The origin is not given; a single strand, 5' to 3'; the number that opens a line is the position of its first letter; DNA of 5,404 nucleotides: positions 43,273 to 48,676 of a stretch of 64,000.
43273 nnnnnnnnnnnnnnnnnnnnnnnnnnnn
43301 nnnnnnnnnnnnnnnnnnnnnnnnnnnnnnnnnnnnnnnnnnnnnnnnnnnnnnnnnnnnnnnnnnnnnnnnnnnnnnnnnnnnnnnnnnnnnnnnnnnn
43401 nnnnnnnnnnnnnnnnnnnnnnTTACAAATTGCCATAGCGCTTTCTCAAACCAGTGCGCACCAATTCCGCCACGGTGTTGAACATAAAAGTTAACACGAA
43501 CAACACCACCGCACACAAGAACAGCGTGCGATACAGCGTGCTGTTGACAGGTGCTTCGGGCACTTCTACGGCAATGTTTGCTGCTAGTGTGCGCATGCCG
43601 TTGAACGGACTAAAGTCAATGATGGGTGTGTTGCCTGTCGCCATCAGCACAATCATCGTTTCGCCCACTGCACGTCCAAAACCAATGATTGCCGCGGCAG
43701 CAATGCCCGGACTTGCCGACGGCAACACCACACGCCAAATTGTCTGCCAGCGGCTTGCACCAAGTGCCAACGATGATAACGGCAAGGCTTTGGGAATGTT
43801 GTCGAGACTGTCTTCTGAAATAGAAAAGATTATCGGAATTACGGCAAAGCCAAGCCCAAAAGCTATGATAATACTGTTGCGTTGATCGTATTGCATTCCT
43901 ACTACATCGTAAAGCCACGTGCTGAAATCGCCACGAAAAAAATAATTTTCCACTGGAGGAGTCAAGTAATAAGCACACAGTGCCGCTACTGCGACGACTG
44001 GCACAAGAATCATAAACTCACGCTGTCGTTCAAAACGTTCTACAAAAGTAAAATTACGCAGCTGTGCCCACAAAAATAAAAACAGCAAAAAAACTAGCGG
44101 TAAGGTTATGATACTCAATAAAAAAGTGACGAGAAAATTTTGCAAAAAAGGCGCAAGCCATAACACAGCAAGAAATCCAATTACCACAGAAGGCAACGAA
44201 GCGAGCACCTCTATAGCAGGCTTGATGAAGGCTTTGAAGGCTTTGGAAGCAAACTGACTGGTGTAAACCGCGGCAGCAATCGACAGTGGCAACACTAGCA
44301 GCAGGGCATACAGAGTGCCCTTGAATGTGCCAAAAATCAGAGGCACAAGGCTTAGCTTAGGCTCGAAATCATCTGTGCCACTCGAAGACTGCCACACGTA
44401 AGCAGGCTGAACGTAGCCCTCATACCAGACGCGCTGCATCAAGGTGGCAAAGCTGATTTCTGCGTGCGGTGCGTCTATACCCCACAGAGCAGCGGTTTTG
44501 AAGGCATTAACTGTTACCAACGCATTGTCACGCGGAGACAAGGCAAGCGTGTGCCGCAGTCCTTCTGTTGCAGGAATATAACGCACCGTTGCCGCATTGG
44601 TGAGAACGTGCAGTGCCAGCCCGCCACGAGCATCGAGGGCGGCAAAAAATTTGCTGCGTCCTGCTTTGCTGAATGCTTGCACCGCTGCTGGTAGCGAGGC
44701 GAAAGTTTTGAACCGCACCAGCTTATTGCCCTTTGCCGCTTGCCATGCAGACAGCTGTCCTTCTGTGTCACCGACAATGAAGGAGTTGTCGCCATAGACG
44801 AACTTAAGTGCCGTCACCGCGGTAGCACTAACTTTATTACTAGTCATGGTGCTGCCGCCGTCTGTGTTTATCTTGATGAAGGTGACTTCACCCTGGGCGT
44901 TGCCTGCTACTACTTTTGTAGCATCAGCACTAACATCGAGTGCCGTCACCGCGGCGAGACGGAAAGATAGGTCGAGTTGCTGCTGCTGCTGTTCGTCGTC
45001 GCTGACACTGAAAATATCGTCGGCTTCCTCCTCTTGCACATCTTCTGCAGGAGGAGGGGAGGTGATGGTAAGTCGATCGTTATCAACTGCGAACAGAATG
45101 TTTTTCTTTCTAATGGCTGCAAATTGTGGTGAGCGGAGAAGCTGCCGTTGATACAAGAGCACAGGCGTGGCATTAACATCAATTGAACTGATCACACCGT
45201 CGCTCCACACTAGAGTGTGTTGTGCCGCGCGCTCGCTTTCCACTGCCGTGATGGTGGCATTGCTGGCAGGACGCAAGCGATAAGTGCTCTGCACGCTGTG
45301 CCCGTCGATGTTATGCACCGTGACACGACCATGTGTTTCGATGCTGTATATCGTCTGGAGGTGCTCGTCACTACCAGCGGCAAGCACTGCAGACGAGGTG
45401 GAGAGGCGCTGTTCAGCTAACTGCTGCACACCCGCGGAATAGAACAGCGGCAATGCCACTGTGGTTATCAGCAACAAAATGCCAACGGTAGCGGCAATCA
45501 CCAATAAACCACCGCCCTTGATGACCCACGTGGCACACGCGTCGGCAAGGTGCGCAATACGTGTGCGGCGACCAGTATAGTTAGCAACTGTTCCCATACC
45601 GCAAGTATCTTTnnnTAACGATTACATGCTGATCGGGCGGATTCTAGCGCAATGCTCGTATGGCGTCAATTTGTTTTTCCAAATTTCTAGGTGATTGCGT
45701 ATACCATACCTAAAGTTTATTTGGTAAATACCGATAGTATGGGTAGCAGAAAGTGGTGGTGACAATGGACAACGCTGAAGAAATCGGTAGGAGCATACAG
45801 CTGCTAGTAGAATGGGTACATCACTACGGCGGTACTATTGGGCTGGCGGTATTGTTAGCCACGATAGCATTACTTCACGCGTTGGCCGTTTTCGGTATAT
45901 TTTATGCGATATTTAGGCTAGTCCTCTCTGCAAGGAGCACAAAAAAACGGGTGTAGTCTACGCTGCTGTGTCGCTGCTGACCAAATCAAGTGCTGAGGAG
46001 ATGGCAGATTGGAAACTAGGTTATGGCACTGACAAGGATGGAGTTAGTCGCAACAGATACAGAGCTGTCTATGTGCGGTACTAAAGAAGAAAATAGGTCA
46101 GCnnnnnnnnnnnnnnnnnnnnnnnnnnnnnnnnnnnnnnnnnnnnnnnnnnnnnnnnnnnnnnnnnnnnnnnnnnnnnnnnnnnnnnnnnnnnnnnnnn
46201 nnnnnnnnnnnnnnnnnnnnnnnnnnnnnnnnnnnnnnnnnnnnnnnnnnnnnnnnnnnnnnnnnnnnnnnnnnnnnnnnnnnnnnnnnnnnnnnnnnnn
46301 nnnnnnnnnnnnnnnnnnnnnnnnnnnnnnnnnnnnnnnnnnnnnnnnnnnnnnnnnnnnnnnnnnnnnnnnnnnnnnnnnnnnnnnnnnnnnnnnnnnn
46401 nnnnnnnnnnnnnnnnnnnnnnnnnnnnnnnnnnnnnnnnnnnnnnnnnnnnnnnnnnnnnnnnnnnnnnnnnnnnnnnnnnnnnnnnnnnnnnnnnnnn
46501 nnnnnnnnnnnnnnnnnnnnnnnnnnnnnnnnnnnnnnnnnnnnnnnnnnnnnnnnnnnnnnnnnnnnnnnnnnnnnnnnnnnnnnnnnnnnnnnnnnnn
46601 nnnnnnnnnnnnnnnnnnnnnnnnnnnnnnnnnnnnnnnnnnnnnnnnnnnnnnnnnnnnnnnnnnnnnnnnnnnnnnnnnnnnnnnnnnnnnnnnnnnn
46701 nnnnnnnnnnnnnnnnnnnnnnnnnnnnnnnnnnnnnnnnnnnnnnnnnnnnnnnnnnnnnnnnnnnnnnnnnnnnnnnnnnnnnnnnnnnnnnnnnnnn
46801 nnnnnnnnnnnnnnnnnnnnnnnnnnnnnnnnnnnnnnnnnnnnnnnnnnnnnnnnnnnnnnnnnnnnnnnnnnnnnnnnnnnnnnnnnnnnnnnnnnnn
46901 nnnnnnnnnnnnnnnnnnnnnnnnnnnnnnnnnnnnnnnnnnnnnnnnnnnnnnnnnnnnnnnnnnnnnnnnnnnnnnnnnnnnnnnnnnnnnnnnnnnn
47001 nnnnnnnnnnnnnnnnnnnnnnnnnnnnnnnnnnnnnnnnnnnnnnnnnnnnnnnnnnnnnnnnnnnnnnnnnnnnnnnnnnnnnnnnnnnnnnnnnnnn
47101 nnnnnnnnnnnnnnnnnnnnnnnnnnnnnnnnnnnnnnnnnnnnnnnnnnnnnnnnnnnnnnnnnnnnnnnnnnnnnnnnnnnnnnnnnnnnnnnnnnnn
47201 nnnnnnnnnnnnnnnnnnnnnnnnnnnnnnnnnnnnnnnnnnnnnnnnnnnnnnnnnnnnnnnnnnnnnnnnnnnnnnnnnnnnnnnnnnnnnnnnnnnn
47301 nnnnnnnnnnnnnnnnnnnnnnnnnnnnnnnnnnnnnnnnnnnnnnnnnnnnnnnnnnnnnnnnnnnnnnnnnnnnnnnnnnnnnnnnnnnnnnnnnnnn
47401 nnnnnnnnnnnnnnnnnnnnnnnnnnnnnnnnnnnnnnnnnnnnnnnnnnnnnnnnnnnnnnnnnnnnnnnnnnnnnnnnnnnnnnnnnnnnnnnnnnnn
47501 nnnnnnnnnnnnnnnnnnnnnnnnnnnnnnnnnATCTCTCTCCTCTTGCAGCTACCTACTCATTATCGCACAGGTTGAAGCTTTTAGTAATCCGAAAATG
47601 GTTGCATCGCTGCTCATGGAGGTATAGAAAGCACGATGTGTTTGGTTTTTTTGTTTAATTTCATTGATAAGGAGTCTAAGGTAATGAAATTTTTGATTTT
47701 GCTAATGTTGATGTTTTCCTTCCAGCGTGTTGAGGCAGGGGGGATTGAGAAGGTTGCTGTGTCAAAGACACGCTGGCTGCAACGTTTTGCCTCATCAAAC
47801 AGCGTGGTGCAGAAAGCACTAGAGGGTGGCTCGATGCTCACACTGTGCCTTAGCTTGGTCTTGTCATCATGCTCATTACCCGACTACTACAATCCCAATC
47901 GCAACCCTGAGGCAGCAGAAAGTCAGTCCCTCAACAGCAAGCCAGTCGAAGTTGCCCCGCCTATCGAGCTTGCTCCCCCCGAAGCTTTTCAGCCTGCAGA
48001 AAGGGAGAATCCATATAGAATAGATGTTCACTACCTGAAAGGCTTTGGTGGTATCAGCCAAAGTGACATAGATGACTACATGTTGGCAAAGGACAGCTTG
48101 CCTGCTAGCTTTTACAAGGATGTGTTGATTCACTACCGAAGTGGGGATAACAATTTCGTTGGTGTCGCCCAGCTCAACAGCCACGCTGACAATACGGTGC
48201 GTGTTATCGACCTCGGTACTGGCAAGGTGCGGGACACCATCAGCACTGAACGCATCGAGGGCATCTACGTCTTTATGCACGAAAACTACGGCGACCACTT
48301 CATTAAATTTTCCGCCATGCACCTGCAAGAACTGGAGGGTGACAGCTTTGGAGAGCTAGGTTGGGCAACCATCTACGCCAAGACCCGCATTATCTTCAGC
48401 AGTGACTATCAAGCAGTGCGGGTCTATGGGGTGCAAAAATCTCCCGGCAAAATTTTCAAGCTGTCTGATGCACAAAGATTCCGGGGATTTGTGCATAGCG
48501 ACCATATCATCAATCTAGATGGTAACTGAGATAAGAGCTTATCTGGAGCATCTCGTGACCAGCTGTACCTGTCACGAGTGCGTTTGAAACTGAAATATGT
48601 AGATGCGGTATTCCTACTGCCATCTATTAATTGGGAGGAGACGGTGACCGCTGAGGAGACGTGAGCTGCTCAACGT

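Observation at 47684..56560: Five-copy family of small secreted beta-rich proteins threaded through housekeeping operons, two copies bracketing an ABC-2 exporter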

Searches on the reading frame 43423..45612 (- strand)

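Call 69: search_protein_families(library=pfam, proteins=[window:43423-45612:-], max_evalue=0.001)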
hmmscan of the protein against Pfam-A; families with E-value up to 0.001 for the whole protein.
window:43423-45612:- (729 aa): 8 families
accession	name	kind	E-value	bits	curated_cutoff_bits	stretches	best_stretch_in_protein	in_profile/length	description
PF00528.27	BPD_transp_1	-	1.5e-12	48.1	26.4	1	443-721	4-181/184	Binding-protein-dependent transport system inner membrane component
PF23410.3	Beta-prop_VPS8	-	9e-07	28.6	28.9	1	219-287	66-135/358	Vps8 beta-propeller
PF25174.1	Beta-prop_THOC3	-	2.7e-06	27.1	305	0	223-369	92-232/272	THOC3 beta-propeller domain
PF23756.1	Beta-prop_HPS5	-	5.1e-05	23.1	34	0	209-300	49-144/328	HPS5 beta propeller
PF24817.1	WD40_WDHD1_1st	-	6.7e-05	22.6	109.9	0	208-307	76-172/291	WDHD1 first WD40 domain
PF23414.1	Beta-prop_EML_2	-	0.00022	21.1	90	0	220-299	40-117/266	Echinoderm microtubule-associated protein second beta-propeller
PF25172.1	Beta-prop_WDR3_2nd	-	0.00027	20.7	140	0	221-303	177-257/293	WDR3 second beta-propeller domain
PF24814.1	WD40_Prp19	-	0.00044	19.8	320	0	220-350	7-133/281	Prp19 WD40 domain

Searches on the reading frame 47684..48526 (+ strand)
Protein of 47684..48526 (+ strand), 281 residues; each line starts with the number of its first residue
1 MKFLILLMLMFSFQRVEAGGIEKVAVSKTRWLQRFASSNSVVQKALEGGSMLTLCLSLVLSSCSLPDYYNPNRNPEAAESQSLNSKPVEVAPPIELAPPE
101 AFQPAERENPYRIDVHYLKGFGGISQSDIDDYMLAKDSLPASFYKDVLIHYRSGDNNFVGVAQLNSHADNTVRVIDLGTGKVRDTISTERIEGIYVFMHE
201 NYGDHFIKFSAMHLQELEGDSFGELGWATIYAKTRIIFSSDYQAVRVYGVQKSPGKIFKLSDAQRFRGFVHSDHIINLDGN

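Call 4: search_protein_families(library=pfam, proteins=[window:47684-48526:+], max_evalue=1)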
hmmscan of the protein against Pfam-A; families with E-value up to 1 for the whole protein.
window:47684-48526:+ (281 aa): 0 families

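Call 6: search_protein_families(library=ncbifam, proteins=[window:47684-48526:+], max_evalue=0.01)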
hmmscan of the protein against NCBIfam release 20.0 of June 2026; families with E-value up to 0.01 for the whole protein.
window:47684-48526:+ (281 aa): 0 families

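Call 19: find_homologous_proteins(query=window:47684-48526:+, max_evalue=0.001)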
Query window:47684-48526:+ (281 aa): 4 proteins with E <= 0.001 among 756 candidates.
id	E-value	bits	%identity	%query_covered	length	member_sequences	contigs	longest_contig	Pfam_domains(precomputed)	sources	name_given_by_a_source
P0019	2.7e-185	632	100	100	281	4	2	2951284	-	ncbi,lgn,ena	-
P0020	5.8e-91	323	89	59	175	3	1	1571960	-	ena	-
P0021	8.8e-71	256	47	99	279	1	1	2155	-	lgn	-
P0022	5.1e-69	251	44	100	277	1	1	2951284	-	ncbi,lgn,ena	-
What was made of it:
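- Checked: P0022 is a 44%-identical paralog of P1 on the same 2.95-Mb contig (call 19).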

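Call 21: find_encoding_contigs(protein=P0022, flank=8000, max_places=3)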
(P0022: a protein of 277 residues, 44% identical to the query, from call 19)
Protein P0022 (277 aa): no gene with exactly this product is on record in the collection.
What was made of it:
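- Tried and rejected: P0022 could not be located on a contig (call 21).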

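Call 35: list_cluster_members(proteins=[window:47684-48526:+, window:49100-49765:+, window:52707-53378:+, window:55133-55816:+, window:55898-56557:+, window:54340-55110:+])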
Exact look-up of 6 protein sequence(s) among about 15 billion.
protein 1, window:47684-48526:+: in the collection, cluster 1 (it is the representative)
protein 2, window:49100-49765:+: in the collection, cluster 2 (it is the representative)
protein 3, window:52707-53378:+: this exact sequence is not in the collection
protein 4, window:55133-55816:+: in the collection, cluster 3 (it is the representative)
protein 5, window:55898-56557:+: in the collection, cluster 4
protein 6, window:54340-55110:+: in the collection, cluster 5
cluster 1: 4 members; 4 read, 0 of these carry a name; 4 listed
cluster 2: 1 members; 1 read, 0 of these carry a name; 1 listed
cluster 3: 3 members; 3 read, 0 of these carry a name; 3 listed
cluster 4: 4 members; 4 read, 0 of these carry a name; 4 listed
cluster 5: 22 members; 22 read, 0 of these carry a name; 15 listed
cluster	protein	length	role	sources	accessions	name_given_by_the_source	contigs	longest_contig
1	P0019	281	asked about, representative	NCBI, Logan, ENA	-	-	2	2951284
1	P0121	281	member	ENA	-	-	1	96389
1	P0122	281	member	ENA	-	-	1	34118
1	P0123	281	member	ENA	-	-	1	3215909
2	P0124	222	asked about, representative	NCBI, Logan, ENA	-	-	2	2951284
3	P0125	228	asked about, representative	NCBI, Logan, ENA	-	-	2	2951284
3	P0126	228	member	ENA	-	-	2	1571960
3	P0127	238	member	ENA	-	-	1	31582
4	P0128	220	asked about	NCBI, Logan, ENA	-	-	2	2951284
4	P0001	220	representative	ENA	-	-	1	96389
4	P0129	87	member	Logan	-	-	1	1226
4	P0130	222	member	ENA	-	-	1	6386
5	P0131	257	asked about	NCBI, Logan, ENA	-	-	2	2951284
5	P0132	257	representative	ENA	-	-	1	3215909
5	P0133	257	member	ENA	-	-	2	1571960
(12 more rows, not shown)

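Call 75: search_protein_families(library=padloc, proteins=[window:47684-48526:+], max_evalue=0.01)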
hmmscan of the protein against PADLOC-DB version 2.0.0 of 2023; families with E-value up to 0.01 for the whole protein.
window:47684-48526:+ (281 aa): 0 families

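Call 76: predict_structure(alignment_id=A8)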
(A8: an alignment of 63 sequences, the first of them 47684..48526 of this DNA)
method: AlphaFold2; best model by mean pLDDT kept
length: 281 residues; sequences in the alignment: 63
mean_pLDDT: 75.9   pTM: 0.61
mean pLDDT of the five models: 75.9, 75.2, 73.0, 71.1, 71.0
residues with pLDDT >= 90: 127; 70-90: 44; 50-70: 55; < 50: 55
segments of 3 or more residues with pLDDT < 50: 18-29, 35-40, 54-57, 61-74, 80-84
pLDDT, mean of each block of 10 residues (from residue 1): 83 59 44 49 48 49 45 49 52 52 53 78 92 95 95 93 91 93 96 93 89 79 80 96 95 94 92 93 58
secondary structure, 60 per line:
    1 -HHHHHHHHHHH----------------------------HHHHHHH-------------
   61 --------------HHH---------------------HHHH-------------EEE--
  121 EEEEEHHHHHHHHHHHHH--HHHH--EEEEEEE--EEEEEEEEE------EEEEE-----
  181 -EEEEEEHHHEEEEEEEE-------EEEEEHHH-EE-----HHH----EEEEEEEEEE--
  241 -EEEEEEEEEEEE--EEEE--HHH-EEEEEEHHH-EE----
elements in order: H2-12 H41-47 H99-102 E116-118 E121-125 H126-138 H141-144 E147-153 E156-164 E171-175 E182-187 E191-198 E206-210 E229-238 E242-253 E256-259 E266-271
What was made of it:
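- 47684..48529 (+): P1: divergent family member (281 aa). It has the bipartite leader with Cys63, a Pro-rich tether, an extra hairpin plus helix, then two barrels. AlphaFold2 pLDDT is above 90 for residues about 112-278 (call 76).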

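Call 78: fold_search(model_id=the predicted structure, library=pdb)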
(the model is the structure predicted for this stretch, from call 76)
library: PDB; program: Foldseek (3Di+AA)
matches with E <= 10: 686; with E <= 0.001: 0
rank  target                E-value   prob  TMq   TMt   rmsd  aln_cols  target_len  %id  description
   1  2bkd_MODEL_1_N        7.2e-03  0.93  0.18  0.32  11.8       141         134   10  Structure of the N-terminal domain of Fragile X Mental Retardation Protein (released 2006-01-18)
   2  8i0p_K                6.7e-02  0.51  0.17  0.15  14.5       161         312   10  The cryo-EM structure of human pre-Bact complex (released 2024-07-31)
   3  4ova_C                7.5e-02  0.69  0.17  0.23  12.4       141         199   10  Structure of the two tandem Tudor domains and a new identified KH0 domain from human Fragile X Mental Retardation Prot (released 2015-02-25)
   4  4qw2_A                7.5e-02  0.44  0.17  0.22  11.6       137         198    7  FMRP N-terminal domain (R138Q) (released 2014-12-03)
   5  4qw2_B                9.4e-02  0.75  0.18  0.24  12.2       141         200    8  FMRP N-terminal domain (R138Q) (released 2014-12-03)
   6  8g7t_B                1.5e-01  0.06  0.11  0.15  14.6       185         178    8  Cryo-EM structure of Riplet:RIG-I:dsRNA complex (end-end) (released 2023-11-15)
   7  2czu_B                1.5e-01  0.14  0.12  0.19  13.1       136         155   11  lipocalin-type prostaglandin D synthase (released 2006-10-03)
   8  3sgb_E                2.0e-01  0.06  0.10  0.13  13.9       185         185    7  STRUCTURE OF THE COMPLEX OF STREPTOMYCES GRISEUS PROTEASE B AND THE THIRD DOMAIN OF THE TURKEY OVOMUCOID INHIBITOR AT  (released 1983-07-12)
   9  4z6j_A                2.2e-01  0.08  0.11  0.19  13.9       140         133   14  Crystal structure of apo intact hoefavidin (released 2015-07-15)
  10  4os3_B                2.3e-01  0.08  0.11  0.15  13.3       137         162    9  Three-dimensional structure of the C65A-W112F double mutant of Human lipocalin-type Prostaglandin D Synthase apo-form (released 2014-08-06)
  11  6rtq_A                2.4e-01  0.08  0.12  0.20  13.7       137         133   12  Hoefavidin P61C mutant generates a stabilized octamer (released 2019-08-14)
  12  9a7d_A                2.6e-01  0.18  0.15  0.10  11.9       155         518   10  Integrative model of YRVJ-YACD by crosslinking MS and deep learning (released 2024-09-18)
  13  4ova_A                2.7e-01  0.25  0.17  0.22  11.5       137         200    7  Structure of the two tandem Tudor domains and a new identified KH0 domain from human Fragile X Mental Retardation Prot (released 2015-02-25)
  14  2czu_A                2.7e-01  0.14  0.13  0.21  13.1       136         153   12  lipocalin-type prostaglandin D synthase (released 2006-10-03)
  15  4ory_D                2.7e-01  0.09  0.11  0.16  12.4       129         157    8  Three-dimensional structure of the C65A-K59A double mutant of Human lipocalin-type Prostaglandin D Synthase holo, seco (released 2014-08-06)
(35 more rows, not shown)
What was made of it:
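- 47684..48529 (+): Foldseek top hit is the FMRP tandem Tudor domain (call 78).
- Checked: Its AlphaFold2 model shows the same order of strands, and its best PDB match is also a tandem Tudor protein (calls 76, 78).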
